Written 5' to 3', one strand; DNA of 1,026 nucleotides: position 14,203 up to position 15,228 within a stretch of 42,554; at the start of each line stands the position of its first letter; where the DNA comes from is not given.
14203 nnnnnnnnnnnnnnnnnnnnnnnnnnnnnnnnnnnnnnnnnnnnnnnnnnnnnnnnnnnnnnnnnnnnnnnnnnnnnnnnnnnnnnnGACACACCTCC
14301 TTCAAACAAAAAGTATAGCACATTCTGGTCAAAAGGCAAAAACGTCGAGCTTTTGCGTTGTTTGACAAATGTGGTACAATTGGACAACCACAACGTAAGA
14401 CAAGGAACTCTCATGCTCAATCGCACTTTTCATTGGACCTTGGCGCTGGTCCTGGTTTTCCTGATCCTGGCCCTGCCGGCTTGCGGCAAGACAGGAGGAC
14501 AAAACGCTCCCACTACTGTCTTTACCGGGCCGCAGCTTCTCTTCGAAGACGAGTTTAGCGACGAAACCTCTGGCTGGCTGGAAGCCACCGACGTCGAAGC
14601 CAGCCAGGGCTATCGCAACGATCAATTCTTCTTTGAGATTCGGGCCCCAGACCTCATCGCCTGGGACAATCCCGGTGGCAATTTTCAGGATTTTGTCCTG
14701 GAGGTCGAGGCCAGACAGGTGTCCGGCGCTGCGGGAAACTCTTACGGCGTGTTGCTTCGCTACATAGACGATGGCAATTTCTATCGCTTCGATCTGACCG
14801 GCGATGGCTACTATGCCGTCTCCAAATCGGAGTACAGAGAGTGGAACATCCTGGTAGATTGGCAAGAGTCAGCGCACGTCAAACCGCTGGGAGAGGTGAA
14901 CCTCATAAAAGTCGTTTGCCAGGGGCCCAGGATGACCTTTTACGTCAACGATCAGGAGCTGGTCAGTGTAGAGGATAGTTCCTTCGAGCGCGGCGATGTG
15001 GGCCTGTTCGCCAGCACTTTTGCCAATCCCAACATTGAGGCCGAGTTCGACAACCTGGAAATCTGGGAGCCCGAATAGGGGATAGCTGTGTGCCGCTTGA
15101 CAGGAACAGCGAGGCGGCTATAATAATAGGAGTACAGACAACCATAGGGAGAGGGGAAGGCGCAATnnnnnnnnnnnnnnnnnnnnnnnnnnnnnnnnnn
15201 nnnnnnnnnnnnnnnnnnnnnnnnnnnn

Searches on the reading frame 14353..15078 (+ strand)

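Call 69: search_protein_families(library=pfam, proteins=[window:14353-15078:+], max_evalue=0.05)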
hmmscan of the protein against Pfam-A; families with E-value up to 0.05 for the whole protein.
window:14353-15078:+ (241 aa): 1 family
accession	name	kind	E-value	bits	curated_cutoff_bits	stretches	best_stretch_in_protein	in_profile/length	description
PF06439.18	3keto-disac_hyd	-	7.4e-07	29.8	26.8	1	109-237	49-186/187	3-keto-disaccharide hydrolase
